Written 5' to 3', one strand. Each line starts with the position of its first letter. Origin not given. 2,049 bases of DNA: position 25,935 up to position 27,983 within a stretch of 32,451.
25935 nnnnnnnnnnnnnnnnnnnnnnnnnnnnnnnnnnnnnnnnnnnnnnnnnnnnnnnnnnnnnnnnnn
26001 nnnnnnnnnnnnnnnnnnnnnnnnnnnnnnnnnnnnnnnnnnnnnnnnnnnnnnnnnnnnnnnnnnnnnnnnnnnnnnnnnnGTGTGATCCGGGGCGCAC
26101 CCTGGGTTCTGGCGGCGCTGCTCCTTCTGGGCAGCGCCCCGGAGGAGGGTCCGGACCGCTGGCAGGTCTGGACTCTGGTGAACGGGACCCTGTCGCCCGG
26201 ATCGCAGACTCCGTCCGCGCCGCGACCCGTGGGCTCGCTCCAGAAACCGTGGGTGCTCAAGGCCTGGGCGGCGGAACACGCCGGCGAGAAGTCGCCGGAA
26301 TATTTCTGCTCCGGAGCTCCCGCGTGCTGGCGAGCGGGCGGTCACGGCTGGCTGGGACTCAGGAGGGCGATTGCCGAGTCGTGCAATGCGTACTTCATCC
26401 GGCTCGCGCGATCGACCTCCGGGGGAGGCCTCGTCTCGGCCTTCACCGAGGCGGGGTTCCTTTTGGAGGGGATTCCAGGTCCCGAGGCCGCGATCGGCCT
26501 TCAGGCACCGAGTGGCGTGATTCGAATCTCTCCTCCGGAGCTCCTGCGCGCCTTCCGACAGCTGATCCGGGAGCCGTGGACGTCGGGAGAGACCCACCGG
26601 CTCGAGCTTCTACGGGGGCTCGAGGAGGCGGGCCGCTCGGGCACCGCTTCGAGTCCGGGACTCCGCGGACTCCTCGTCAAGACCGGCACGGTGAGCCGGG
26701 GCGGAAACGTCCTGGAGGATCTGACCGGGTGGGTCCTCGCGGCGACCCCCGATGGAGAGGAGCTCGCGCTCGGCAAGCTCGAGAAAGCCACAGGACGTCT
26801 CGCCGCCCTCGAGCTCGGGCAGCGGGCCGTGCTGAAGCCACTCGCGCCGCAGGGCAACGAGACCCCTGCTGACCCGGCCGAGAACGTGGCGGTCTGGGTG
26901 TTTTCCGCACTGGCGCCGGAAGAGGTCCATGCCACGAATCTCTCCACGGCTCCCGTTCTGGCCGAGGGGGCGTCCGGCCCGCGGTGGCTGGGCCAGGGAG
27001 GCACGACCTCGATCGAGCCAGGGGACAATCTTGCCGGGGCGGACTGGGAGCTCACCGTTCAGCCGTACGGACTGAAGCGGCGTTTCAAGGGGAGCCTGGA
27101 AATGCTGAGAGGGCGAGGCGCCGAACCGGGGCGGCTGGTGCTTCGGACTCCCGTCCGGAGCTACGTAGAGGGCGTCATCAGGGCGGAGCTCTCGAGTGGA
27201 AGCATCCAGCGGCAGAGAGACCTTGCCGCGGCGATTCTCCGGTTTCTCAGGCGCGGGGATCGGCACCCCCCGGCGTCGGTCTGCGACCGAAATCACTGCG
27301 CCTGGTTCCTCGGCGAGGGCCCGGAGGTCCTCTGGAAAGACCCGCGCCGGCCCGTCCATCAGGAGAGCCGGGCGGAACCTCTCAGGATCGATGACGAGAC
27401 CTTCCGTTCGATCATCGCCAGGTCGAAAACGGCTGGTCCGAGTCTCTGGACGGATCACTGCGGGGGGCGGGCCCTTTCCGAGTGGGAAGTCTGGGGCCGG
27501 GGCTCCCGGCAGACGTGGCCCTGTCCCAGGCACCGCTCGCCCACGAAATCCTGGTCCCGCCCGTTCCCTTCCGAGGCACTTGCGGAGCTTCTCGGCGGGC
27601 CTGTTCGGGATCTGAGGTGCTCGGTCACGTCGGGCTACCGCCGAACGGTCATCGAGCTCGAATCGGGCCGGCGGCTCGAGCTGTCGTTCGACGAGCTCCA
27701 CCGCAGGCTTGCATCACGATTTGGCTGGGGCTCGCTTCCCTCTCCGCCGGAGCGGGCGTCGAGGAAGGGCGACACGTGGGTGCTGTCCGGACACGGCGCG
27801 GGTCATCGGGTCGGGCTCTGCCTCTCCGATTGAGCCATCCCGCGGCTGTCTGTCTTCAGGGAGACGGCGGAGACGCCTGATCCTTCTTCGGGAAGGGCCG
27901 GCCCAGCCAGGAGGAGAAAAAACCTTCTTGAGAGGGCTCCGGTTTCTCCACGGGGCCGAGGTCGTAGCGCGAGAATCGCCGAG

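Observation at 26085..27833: Fusion of a penicillin-binding (class D beta-lactamase/BlaR-sensor-like) domain to a SpoIID/LytB peptidoglycan-remodelling domain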

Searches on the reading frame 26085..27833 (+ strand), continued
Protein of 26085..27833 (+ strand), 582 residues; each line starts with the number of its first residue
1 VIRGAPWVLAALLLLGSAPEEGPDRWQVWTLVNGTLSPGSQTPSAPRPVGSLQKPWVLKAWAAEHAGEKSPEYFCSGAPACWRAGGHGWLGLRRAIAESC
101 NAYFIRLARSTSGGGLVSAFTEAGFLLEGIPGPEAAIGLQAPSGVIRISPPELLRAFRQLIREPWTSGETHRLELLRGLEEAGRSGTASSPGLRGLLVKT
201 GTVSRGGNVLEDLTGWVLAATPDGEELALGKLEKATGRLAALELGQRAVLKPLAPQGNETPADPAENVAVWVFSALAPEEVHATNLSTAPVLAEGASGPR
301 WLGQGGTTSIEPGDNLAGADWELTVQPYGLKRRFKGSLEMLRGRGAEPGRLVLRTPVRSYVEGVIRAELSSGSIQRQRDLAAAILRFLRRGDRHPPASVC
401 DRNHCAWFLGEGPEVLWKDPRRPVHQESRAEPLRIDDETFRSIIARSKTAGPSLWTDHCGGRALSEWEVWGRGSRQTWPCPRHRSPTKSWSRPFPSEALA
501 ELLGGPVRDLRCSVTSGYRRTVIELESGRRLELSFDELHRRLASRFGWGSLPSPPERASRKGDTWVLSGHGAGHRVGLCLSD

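Call 61: list_cluster_members(proteins=[P0069, P0072, P0068, P0096, P0011, P0012])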
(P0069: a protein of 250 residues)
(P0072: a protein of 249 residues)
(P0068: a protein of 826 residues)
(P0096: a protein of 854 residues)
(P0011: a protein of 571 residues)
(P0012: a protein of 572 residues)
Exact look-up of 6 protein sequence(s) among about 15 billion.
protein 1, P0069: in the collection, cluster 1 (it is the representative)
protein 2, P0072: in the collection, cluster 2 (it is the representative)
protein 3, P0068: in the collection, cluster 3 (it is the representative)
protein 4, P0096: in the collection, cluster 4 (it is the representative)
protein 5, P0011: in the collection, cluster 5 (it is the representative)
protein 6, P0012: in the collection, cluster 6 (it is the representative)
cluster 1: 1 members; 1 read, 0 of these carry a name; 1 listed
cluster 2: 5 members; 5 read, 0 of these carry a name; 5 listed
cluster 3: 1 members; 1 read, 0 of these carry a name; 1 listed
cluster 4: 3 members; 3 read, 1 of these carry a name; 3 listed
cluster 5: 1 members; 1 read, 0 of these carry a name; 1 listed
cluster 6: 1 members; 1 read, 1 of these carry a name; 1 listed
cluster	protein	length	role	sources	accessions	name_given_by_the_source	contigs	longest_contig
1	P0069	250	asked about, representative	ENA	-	-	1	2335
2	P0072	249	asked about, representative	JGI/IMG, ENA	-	-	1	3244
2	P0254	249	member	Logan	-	-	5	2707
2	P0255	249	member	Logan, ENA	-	-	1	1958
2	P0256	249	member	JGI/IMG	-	-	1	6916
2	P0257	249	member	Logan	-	-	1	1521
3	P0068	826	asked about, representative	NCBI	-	-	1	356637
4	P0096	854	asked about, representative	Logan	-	-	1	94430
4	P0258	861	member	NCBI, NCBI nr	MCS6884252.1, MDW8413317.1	MAG: SpoIID/LytB domain-containing protein [Acidobacteriota bacterium] | SpoIID/LytB domain-containing protein [Blastocatellia bacterium]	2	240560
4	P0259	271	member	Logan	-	-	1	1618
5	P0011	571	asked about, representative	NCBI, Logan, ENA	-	-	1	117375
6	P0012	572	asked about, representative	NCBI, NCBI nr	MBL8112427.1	MAG: hypothetical protein JNK60_06050 [Acidobacteria bacterium] | hypothetical protein [Acidobacteriota bacterium]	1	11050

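Call 68: search_protein_families(library=pfam, alignment_id=A2, max_evalue=1)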
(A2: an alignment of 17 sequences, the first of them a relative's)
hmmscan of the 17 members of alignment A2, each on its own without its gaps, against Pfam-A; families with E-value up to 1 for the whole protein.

A. member 1, P0103 (832 aa): 2 families
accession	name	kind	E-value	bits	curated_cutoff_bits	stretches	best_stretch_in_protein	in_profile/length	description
PF00905.27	Transpeptidase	-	2.7e-28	99.5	22.1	1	2-267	5-296/299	Penicillin binding protein transpeptidase domain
PF08486.15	SpoIID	-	3.7e-16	60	23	1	376-460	4-96/97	Stage II sporulation protein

B. families by the number of members that match (of 17 scanned): 6 families
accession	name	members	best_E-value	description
PF00905.27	Transpeptidase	17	2.2e-43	Penicillin binding protein transpeptidase domain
PF08486.15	SpoIID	17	2.2e-22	Stage II sporulation protein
PF22959.3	Ig_NUP210_15th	1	0.0049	NUP210 Ig-like domain 15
PF14810.12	TGT_C2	1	0.0057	Patch-forming domain C2 of tRNA-guanine transglycosylase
PF03958.22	Secretin_N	1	0.048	Bacterial type II/III secretion system short domain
PF02247.22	Como_LCP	1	0.17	Large coat protein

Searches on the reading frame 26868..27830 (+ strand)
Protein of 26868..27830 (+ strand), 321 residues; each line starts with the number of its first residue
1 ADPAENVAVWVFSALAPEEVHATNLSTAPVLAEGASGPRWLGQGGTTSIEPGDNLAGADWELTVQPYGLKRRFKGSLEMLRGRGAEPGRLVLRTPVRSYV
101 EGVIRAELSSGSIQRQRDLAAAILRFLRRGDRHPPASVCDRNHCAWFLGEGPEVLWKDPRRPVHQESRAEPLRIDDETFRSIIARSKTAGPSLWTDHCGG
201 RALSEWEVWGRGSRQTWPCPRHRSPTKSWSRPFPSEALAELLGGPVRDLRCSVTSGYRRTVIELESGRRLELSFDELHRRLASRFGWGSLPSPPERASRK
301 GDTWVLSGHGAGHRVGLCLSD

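Call 35: search_solved_structures(query=A3, max_evalue=0.001, show_alignments=0)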
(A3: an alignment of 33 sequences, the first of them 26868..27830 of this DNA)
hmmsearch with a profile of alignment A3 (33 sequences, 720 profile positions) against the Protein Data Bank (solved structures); distinct sequences matched with E-value up to 0.001: 138 (the best 60 are shown).
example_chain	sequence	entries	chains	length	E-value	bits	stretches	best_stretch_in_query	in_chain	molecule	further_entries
4rwr_A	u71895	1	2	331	2.4e-43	151.8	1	326-597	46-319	Stage II sporulation protein D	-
5i1t_A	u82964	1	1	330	3.5e-41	144.6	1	342-596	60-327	Stage II sporulation protein D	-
5txu_A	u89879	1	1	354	4.3e-41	144.3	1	342-596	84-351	Stage II sporulation protein D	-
8yjx_A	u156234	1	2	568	1.1e-26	96.7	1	46-246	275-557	Penicillin-binding protein 2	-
8zpc_A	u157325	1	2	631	5.1e-26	94.5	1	40-253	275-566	Peptidoglycan D,D-transpeptidase MrdA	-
7zg8_AAA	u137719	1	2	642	5.4e-26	94.4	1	40-253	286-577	Peptidoglycan D,D-transpeptidase MrdA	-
4ztk_A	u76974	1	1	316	5.5e-26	94.4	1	16-237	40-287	Cell division protein FtsI/penicillin binding protein 2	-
7kis_A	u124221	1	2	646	5.1e-24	87.9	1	46-253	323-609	Peptidoglycan D,D-transpeptidase MrdA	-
7rcz_A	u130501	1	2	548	4.7e-23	84.7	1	41-238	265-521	Stage V sporulation protein D (Sporulation specific penicillin-binding protein)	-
7rd0_A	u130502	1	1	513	9.7e-23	83.7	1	39-249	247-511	Penicillin-binding protein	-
5lp4_A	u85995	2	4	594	2e-22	82.6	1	43-238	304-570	Penicillin-binding protein 2 (Pbp2)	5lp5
6vbl_A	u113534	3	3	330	2.9e-21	78.8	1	15-235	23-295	Probable peptidoglycan D,D-transpeptidase PenA | Penicillin-binding protein 2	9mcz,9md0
4u3t_A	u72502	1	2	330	3.3e-21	78.6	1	15-234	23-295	Penicillin-binding protein 2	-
6hzj_A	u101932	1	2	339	3.8e-21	78.4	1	15-235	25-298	Probable peptidoglycan D,D-transpeptidase PenA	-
6p52_A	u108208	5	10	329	4e-21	78.3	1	15-234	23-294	peptidoglycan D,D-transpeptidase PenA | Probable peptidoglycan D,D-transpeptidase PenA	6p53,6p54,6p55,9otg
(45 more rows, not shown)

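Call 37: search_solved_structures(query=A3, max_evalue=1e-35, show_alignments=3)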
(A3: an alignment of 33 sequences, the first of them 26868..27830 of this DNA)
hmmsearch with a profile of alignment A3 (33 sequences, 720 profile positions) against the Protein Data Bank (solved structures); distinct sequences matched with E-value up to 1e-35: 3.
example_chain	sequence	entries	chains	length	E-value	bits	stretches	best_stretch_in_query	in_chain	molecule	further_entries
4rwr_A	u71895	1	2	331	2.4e-43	151.8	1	326-597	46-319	Stage II sporulation protein D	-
5i1t_A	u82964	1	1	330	3.5e-41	144.6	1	342-596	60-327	Stage II sporulation protein D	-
5txu_A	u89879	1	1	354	4.3e-41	144.3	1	342-596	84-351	Stage II sporulation protein D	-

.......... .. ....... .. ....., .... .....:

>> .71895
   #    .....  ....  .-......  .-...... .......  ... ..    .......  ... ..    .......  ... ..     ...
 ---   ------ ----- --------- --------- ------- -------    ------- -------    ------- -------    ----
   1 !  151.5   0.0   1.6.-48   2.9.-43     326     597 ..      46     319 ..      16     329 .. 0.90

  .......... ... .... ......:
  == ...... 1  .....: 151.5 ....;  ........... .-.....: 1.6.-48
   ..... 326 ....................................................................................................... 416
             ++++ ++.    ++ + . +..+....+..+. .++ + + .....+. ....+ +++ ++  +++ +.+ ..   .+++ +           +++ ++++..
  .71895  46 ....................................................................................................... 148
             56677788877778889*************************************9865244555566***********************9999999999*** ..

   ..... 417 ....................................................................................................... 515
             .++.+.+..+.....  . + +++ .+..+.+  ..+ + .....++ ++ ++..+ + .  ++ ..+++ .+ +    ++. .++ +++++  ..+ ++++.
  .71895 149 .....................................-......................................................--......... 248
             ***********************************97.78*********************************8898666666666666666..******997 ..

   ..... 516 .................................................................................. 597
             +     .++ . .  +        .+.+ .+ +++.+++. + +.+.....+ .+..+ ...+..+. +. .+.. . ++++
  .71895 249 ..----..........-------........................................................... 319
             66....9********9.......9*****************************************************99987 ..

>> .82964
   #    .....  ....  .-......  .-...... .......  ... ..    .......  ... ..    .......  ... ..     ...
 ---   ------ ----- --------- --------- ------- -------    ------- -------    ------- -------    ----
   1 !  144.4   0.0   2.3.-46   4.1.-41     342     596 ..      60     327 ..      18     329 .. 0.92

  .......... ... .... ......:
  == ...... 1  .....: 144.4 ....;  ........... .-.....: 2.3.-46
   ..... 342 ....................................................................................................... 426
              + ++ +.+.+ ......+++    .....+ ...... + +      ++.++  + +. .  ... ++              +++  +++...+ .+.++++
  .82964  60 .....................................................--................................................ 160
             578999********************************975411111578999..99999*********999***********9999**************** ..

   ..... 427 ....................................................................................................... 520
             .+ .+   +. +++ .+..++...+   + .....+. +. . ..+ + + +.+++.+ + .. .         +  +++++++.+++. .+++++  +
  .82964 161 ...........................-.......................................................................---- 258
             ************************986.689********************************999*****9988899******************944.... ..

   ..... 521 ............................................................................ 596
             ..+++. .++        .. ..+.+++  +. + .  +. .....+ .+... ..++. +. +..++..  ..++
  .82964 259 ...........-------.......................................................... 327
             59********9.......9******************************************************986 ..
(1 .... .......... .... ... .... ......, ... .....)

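Call 39: predict_structure(alignment_id=A3)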
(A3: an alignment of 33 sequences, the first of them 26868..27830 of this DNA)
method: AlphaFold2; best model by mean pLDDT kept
length: 321 residues; sequences in the alignment: 33
mean_pLDDT: 88.7   pTM: 0.82
mean pLDDT of the five models: 88.7, 86.4, 82.9, 81.5, 80.0
residues with pLDDT >= 90: 178; 70-90: 127; 50-70: 13; < 50: 3
segments of 3 or more residues with pLDDT < 50: 1-3
pLDDT, mean of each block of 10 residues (from residue 1): 74 89 97 94 97 96 93 96 85 95 87 90 91 82 77 77 75 87 93 83 86 82 78 97 97 91 98 92 89 94 94 81 71
secondary structure, 60 per line:
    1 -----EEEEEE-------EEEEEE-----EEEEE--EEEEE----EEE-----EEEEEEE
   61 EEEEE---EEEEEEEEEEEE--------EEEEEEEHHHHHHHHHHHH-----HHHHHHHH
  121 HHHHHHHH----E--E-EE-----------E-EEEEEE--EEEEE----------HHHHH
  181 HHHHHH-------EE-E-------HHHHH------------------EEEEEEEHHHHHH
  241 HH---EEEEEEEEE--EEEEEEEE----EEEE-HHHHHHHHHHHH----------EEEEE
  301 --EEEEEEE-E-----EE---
elements in order: E6-11 E19-24 E30-34 E37-41 E46-48 E54-65 E69-80 E89-95 H96-107 H113-128 E153-158 E161-165 H176-186 H205-209 E228-234 H235-242 E246-254 E257-264 E269-272 H274-285 E296-300 E303-309
